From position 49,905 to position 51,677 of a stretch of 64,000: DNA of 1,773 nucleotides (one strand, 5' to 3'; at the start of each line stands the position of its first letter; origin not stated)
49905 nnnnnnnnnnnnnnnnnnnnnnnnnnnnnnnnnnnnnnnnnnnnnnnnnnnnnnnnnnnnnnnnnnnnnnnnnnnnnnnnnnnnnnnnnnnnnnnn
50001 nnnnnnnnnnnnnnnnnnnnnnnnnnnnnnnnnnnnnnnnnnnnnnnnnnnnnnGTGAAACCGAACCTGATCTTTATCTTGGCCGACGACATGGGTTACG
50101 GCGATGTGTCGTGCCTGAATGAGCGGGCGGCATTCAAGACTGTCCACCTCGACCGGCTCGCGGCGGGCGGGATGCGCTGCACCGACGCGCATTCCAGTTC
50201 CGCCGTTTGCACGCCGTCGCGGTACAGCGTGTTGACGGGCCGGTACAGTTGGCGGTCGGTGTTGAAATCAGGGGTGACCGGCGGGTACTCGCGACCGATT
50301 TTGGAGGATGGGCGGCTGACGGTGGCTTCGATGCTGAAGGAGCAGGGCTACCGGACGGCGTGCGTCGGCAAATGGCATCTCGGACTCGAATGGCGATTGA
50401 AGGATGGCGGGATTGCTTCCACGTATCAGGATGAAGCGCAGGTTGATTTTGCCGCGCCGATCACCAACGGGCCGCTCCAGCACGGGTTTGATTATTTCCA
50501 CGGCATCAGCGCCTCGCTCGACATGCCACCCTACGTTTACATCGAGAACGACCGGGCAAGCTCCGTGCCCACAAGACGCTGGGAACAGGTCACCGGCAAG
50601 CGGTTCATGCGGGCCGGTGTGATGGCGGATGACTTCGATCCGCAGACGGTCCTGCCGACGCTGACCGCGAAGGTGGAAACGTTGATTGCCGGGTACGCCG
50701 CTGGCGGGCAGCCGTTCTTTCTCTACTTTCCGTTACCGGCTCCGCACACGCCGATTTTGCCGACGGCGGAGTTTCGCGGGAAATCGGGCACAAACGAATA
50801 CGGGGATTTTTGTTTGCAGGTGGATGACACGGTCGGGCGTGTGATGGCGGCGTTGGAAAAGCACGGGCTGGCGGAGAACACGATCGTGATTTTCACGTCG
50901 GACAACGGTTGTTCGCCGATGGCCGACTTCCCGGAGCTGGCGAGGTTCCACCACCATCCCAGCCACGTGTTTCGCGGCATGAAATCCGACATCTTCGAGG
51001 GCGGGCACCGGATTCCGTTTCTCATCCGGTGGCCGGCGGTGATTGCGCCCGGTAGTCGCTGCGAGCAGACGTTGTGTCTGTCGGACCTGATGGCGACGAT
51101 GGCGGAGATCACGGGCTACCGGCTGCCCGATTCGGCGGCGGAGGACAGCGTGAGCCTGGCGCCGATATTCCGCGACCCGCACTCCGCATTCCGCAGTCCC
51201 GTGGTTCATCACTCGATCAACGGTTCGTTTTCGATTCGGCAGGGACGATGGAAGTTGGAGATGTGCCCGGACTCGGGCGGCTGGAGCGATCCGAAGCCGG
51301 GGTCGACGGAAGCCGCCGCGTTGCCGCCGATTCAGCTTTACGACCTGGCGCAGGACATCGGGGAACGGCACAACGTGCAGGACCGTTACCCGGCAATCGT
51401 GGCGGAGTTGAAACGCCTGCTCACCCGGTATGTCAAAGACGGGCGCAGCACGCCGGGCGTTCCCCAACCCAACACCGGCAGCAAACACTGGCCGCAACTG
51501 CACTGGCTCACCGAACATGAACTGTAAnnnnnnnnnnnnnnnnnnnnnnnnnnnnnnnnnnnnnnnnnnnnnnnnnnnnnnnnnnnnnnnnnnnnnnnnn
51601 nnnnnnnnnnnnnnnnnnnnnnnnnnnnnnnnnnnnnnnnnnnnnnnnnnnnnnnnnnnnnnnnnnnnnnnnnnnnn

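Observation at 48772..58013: Run of five leaderless Cys-type sulfatases in a translationally coupled array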

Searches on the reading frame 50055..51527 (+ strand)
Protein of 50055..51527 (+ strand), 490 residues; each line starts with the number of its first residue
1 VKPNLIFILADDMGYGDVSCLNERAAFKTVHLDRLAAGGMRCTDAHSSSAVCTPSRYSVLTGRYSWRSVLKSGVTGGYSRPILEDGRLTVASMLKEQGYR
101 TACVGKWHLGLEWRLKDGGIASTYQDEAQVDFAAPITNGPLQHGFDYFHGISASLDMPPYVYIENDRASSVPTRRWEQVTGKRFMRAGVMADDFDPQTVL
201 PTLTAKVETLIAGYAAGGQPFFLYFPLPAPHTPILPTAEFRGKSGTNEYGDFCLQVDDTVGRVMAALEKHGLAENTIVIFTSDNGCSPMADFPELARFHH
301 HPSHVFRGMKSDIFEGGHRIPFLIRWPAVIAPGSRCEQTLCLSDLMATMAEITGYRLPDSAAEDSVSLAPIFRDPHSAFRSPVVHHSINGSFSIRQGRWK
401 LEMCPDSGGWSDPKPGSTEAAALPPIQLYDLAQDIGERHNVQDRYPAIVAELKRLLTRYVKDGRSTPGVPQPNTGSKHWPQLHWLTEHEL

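Call 5: search_protein_families(library=pfam, proteins=[window:50055-51527:+])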
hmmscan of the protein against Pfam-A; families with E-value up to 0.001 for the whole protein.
window:50055-51527:+ (490 aa): 3 families
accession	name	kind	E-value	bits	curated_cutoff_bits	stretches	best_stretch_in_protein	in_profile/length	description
PF00884.28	Sulfatase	-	2.9e-47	161.9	25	1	3-355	1-301/301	Sulfatase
PF01663.27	Phosphodiest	-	1.4e-06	28.6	23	1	249-300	184-237/342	Type I phosphodiesterase / nucleotide pyrophosphatase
PF16347.10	SGSH_C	-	2.5e-06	28.1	29.3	1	313-385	11-82/154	N-sulphoglucosamine sulphohydrolase, C-terminal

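Call 18: find_encoding_contigs(protein=window:50055-51527:+, flank=10000, max_places=6)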
Protein window:50055-51527:+ (490 aa): 2 contigs read that carry it; 2 places shown.
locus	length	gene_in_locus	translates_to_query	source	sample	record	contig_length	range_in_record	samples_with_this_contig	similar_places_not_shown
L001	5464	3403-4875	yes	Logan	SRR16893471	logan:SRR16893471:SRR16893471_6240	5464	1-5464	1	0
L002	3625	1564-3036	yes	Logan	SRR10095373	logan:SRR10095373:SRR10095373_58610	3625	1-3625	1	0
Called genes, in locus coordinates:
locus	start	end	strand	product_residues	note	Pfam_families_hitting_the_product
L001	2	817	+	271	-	?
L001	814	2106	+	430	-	PF04389:Peptidase_M28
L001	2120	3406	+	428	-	PF00884:Sulfatase, PF01663:Phosphodiest (weak), PF16347:SGSH_C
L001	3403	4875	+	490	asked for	PF00884:Sulfatase, PF01663:Phosphodiest (faint), PF16347:SGSH_C (faint)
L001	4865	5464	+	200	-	?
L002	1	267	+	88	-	?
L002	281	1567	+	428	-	PF00884:Sulfatase, PF01663:Phosphodiest (weak), PF16347:SGSH_C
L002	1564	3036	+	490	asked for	PF00884:Sulfatase, PF01663:Phosphodiest (faint), PF16347:SGSH_C (faint)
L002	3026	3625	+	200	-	?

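Call 19: find_related_loci(query=window:50055-51527:+, collection=genome_contigs, flank=10000)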
Query window:50055-51527:+ (490 aa) in genome_contigs; peptide patterns used: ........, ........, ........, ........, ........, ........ (x = any residue, [..] = any of these).
600 stretches matched a pattern (row limit reached: there are more); 597 encode a relative of the query (tblastn E <= 1e-3); the best 80 are kept; 80 distinct loci.
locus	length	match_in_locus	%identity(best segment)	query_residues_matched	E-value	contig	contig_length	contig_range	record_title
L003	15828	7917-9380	72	2-487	0e+0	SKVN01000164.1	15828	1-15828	MAG: Kiritimatiellae bacterium isolate CSSed162cmB_164 CSSed16-2cmB-10074, whole genome shotgun sequence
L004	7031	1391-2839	63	3-490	0e+0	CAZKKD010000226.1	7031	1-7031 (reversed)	MAG TPA_asm: uncultured Planctomycetales bacterium isolate SRP252850_co1_248 genome assembly, contig: NODE_20272_length_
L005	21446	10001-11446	61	2-488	0e+0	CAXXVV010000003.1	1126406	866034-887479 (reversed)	MAG: Victivallales bacterium isolate 5119678d-892b-4fdb-bca9-331175d8da34 genome assembly, contig: contig_3, whole genom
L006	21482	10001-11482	61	2-487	0e+0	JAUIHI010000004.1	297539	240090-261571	MAG: Anaerolineae bacterium isolate Co_bin.203 NODE_365_length_297539_cov_4.277343, whole genome shotgun sequence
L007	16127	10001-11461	60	2-490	0e+0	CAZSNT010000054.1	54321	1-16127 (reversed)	MAG TPA_asm: uncultured Victivallales bacterium isolate SRP167671_co1_107 genome assembly, contig: NODE_634_length_54321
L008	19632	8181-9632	61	2-485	0e+0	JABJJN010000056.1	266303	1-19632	MAG: Gemmatimonadetes bacterium isolate SI074_bin69 k141_2273226, whole genome shotgun sequence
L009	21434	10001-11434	62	2-485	0e+0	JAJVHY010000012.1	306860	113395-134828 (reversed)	MAG: Verrucomicrobiia bacterium isolate Bin_23R c_000000000149, whole genome shotgun sequence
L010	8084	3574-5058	60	1-485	0e+0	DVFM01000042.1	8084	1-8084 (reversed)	MAG TPA_asm: Candidatus Merdivicinus intestinavium isolate CHK188-1901 CHK188__C96892_L8084_ERR3414583, whole genome sho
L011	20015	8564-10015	58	2-487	0e+0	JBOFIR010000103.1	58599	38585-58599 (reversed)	MAG: Cellulosilyticaceae bacterium isolate WFFMC_MAG_015 k139_478043_flag=1_multi=5.9983_len=58599, whole genome shotgun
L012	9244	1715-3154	57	2-487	0e+0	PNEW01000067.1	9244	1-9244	Verrucomicrobia bacterium Opi.OSU.00C Opi.OSU.00C.001U, whole genome shotgun sequence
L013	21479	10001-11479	59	2-486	0e+0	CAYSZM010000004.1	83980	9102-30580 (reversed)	MAG TPA_asm: uncultured Victivallis sp. isolate SRP216815_co1_93 genome assembly, contig: NODE_320_length_83980_cov_22.4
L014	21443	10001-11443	56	3-487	0e+0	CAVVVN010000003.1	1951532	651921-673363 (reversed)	MAG: uncultured Bacteroidales bacterium isolate MFD03804.bin.1.21 genome assembly, contig: contig_2544, whole genome sho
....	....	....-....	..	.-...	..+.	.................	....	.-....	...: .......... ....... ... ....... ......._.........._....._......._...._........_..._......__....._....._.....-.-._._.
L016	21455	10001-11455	54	2-487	0e+0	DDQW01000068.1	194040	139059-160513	MAG TPA_asm: Clostridiales bacterium UBA2432 UBA2432_contig_36, whole genome shotgun sequence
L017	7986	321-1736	60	3-475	0e+0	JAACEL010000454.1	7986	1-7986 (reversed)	MAG: Nitrospiraceae bacterium isolate OTbin.67 scaffold_17600, whole genome shotgun sequence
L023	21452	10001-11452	56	2-487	2e-177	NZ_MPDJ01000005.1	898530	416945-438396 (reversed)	Eisenbergiella tayi strain DSM 26961 scaffold5, whole genome shotgun sequence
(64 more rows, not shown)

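Call 22: search_solved_structures(query=window:50055-51527:+, max_evalue=1e-10)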
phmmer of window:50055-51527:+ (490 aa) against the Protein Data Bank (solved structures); distinct sequences matched with E-value up to 1e-10: 63 (the best 60 are shown).
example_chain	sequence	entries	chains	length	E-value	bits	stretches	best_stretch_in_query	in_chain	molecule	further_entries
7oze_AAA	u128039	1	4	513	4.1e-77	263.2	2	184-464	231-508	Putative secreted sulfatase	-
6s20_C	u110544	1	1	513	2.1e-72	247.7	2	198-457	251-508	N-acetylgalactosamine-6-O-sulfatase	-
9bas_B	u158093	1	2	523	4e-69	236.9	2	219-456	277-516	S1_15A sulfatase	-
7p26_AAA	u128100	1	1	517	1.5e-63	218.5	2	218-459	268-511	Putative arylsulfatase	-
9bau_A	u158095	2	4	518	1e-60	209.1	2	206-454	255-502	S1_15B sulfatase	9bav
9s7x_A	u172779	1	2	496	3.3e-60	207.4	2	184-457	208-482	Sulfatase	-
9s85_A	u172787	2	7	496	8.1e-59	202.8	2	184-457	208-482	Sulfatase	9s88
7ozc_AAA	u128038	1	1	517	8.1e-57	196.2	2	207-454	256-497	Arylsulfatase A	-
1e33_P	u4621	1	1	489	6.9e-51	176.7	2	209-454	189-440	Arylsulfatase A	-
1e2s_P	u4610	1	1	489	2.8e-50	174.7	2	209-454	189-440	Arylsulfatase A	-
1e1z_P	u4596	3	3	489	4e-50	174.1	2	209-454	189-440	Arylsulfatase A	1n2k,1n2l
1e3c_P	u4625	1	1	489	4.2e-50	174.1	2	209-454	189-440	Arylsulfatase A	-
1auk_A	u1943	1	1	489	8.4e-50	173.1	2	209-454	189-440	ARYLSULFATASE A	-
9fo1_A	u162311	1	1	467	4.5e-48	167.4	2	219-473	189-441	k-carrageenan sulfatase S1_16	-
1p49_A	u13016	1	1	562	1.1e-47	166.2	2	2-153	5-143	STERYL-SULFATASE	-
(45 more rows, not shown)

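Call 54: search_protein_families(library=ncbifam, proteins=[window:50055-51527:+], max_evalue=0.00001)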
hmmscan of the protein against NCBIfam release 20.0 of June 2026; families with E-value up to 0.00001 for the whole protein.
window:50055-51527:+ (490 aa): 4 families
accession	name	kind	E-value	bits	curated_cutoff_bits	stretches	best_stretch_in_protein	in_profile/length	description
NF010322.0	PRK13759.1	equivalog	2.6e-33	115.3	481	2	1-109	5-107/486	arylsulfatase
TIGR03417.1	chol_sulfatase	equivalog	2.4e-25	89.4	433.45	2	253-452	259-429/500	choline-sulfatase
NF052527.1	Mn_arylsulf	exception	4.3e-16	58.9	850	1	2-109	1-103/479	manganese-dependent arylsulfatase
NF045661.1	HdlasePehA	equivalog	1.4e-14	53.6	900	1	249-385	284-405/506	phosphoric/sulfuric ester hydrolase PehA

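Call 57: search_protein_families(library=pfam, proteins=[L023:2434-3486:+, L023:3637-4446:+, L023:4424-6232:+, L023:6496-7449:+, L023:7465-8283:+, L023:8231-9898:+, L023:9947-11458:+, L023:11632-13011:-, L023:13996-15345:+, L023:17250-18722:+])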
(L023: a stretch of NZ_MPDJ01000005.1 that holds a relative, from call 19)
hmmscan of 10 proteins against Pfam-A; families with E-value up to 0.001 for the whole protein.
L023:2434-3486:+ (350 aa): 3 families
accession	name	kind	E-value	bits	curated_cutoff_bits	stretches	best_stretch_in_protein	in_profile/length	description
PF12833.13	HTH_18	-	7.2e-18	65.1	33.6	1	267-345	1-79/80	Helix-turn-helix domain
PF00165.29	HTH_AraC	-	4.7e-11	43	26.6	1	309-345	7-42/42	Bacterial regulatory helix-turn-helix proteins, AraC family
PF02311.25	AraC_binding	-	6.2e-08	32.9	21.1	1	85-157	12-85/135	AraC-like ligand binding domain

L023:3637-4446:+ (269 aa): 3 families
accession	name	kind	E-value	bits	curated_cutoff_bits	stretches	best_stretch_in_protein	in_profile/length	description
PF00072.30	Response_reg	-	5.2e-22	78.6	30.2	1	4-113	1-107/111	Response regulator receiver domain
PF12833.13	HTH_18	-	1.2e-20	74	33.6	1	177-254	1-78/80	Helix-turn-helix domain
PF00165.29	HTH_AraC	-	1.2e-16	60.8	26.6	2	217-253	2-40/42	Bacterial regulatory helix-turn-helix proteins, AraC family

L023:4424-6232:+ (602 aa): 4 families
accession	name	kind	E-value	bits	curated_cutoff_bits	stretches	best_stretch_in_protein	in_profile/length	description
PF06580.19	His_kinase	-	3.6e-25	88.5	25.2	1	390-468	1-80/81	Histidine kinase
PF02518.31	HATPase_c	-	5.2e-11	43.4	26.4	1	485-599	6-110/111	Histidine kinase-, DNA gyrase B-, and HSP90-like ATPase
PF00672.30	HAMP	-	0.00013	22.6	25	1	326-375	3-53/53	HAMP domain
PF13581.12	HATPase_c_2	-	0.00043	20.7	27.4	0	484-563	31-104/127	Histidine kinase-like ATPase domain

L023:6496-7449:+ (317 aa): 1 family
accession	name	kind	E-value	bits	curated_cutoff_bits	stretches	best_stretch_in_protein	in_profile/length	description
PF00528.27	BPD_transp_1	-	7.1e-11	42.6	26.4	1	105-307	7-176/184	Binding-protein-dependent transport system inner membrane component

L023:7465-8283:+ (272 aa): 1 family
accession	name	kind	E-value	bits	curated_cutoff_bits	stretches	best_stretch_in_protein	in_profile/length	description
PF00528.27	BPD_transp_1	-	8.4e-13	48.9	26.4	1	85-265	7-182/184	Binding-protein-dependent transport system inner membrane component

L023:8231-9898:+ (555 aa): 2 families
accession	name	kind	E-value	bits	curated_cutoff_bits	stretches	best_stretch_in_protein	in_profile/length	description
PF13416.11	SBP_bac_8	-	2e-27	97.2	27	1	140-478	2-269/279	Bacterial extracellular solute-binding protein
PF01547.30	SBP_bac_1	-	7.2e-25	89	26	1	132-458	4-306/307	Bacterial extracellular solute-binding protein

L023:9947-11458:+ (503 aa): 3 families
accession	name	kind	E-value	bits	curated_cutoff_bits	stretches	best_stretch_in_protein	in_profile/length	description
PF00884.28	Sulfatase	-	7.8e-50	170.3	25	1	20-369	1-300/301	Sulfatase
PF16347.10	SGSH_C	-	2e-07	31.7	29.3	1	328-398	11-79/154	N-sulphoglucosamine sulphohydrolase, C-terminal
PF01663.27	Phosphodiest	-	6.9e-06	26.3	23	0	261-359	181-277/342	Type I phosphodiesterase / nucleotide pyrophosphatase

L023:11632-13011:- (459 aa): 2 families
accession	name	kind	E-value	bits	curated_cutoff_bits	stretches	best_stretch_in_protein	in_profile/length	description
PF13685.12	Fe-ADH_2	-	1.4e-27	97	28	1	65-207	2-149/149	Iron-containing alcohol dehydrogenase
PF00465.25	Fe-ADH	-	6.2e-06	26.3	31.3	1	62-199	3-167/168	Iron-containing alcohol dehydrogenase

L023:13996-15345:+ (449 aa): 1 family
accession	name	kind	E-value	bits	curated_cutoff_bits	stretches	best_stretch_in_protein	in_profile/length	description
PF01554.23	MatE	-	8.3e-41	139.8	24.9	2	21-179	3-161/161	MatE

L023:17250-18722:+ (490 aa): 1 family
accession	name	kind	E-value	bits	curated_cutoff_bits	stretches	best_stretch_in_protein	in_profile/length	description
PF03976.20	PPK2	-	1.5e-137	457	22.3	2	266-485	3-222/229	Polyphosphate kinase 2 (PPK2)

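Call 58: search_protein_families(library=pfam, proteins=[L003:15-785:+, L003:786-3182:+, L003:3720-4913:-, L003:5031-7883:+, L003:7911-9383:+, L003:9760-11073:+, L003:11369-12472:-, L003:12691-13887:+])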
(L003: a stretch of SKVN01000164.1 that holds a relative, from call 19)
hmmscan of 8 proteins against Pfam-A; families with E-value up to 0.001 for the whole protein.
L003:15-785:+ (256 aa): 2 families
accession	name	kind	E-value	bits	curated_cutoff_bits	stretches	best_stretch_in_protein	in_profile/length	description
PF17753.7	Ig_mannosidase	-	6.5e-19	67.8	22.6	1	173-253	2-81/81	Ig-fold domain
PF17786.7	Mannosidase_ig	-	1.6e-16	61.1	23.4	1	79-168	1-91/91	Mannosidase Ig/CBM-like domain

L003:786-3182:+ (798 aa): 2 families
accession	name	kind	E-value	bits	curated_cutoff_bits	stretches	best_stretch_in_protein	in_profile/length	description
PF17389.8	Bac_rhamnosid6H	-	3.8e-22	79.5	24.5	1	392-717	3-337/339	Bacterial alpha-L-rhamnosidase 6 hairpin glycosidase domain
PF17390.7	Bac_rhamnosid_C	-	6.7e-07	29.5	22.1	1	721-780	1-61/78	Bacterial alpha-L-rhamnosidase C-terminal domain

L003:3720-4913:- (397 aa): 2 families
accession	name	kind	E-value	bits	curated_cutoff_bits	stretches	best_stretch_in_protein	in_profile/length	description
PF07228.17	SpoIIE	-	2.4e-30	106.3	25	1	210-396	2-191/192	Stage II sporulation protein E (SpoIIE)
PF00072.30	Response_reg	-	3.1e-24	85.7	30.2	1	24-130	1-107/111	Response regulator receiver domain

L003:5031-7883:+ (950 aa): 5 families
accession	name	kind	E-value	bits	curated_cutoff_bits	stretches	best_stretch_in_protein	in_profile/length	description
PF17389.8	Bac_rhamnosid6H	-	8.4e-72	242.7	24.5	1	473-834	2-338/339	Bacterial alpha-L-rhamnosidase 6 hairpin glycosidase domain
PF08531.16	Bac_rhamnosid_N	-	2.1e-55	187.7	25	1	188-358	1-172/172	Alpha-L-rhamnosidase N-terminal domain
PF25788.1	Ig_Rha78A_N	-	5.8e-29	100.9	27.4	1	27-135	3-105/105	Rha78A-like, N-terminal immunoglobulin domain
PF05592.18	Bac_rhamnosid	-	1.6e-26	92.6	22.2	1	369-467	4-101/102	Bacterial alpha-L-rhamnosidase concanavalin-like domain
PF17390.7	Bac_rhamnosid_C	-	8.6e-18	64.4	22.1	1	837-904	1-66/78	Bacterial alpha-L-rhamnosidase C-terminal domain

L003:7911-9383:+ (490 aa): 3 families
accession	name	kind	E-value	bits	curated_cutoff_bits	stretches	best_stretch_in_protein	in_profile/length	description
PF00884.28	Sulfatase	-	2.9e-52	178.3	25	1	4-356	1-301/301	Sulfatase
PF16347.10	SGSH_C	-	5.8e-06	27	29.3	1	314-388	11-83/154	N-sulphoglucosamine sulphohydrolase, C-terminal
PF01663.27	Phosphodiest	-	2.5e-05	24.5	23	1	247-295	181-228/342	Type I phosphodiesterase / nucleotide pyrophosphatase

L003:9760-11073:+ (437 aa): 2 families
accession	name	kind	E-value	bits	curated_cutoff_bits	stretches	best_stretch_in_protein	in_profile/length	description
PF04389.22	Peptidase_M28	-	3.2e-35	122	21.3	1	221-410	1-191/193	Peptidase family M28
PF01546.33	Peptidase_M20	-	4.2e-06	27.3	24.6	1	249-312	31-93/206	Peptidase family M20/M25/M40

L003:11369-12472:- (367 aa): 2 families
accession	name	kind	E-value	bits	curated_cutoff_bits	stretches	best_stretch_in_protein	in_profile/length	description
PF21694.2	DNA_pol3_delta_C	-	1.4e-10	41.6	27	1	220-357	4-121/121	DNA polymerase III delta subunit, C-terminal domain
PF06144.19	DNA_pol3_delta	-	3e-08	34.1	21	1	11-142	2-123/124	DNA polymerase III, delta subunit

L003:12691-13887:+ (398 aa): 8 families
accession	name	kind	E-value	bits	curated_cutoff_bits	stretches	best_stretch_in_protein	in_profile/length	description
PF02518.31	HATPase_c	-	1.5e-26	93.4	26.4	1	278-389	2-110/111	Histidine kinase-, DNA gyrase B-, and HSP90-like ATPase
PF13426.13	PAS_9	-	4.5e-19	69.1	27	1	42-137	8-102/103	PAS domain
PF00512.31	HisKA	-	3.7e-13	49.8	26.9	1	167-231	2-66/66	His Kinase A (phospho-acceptor) domain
PF00989.32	PAS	-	6.2e-08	33.1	22.6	1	47-136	23-113/113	PAS fold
PF08447.18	PAS_3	-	4.5e-07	30.5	25.6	1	48-132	2-88/89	PAS fold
PF08448.16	PAS_4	-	5.4e-07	30.3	23.1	1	43-139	13-108/110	PAS fold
PF13581.12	HATPase_c_2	-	1.5e-05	25.4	27.4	1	279-363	29-110/127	Histidine kinase-like ATPase domain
PF13188.13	PAS_8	-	3e-05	24.2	21.8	1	30-70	9-43/65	PAS domain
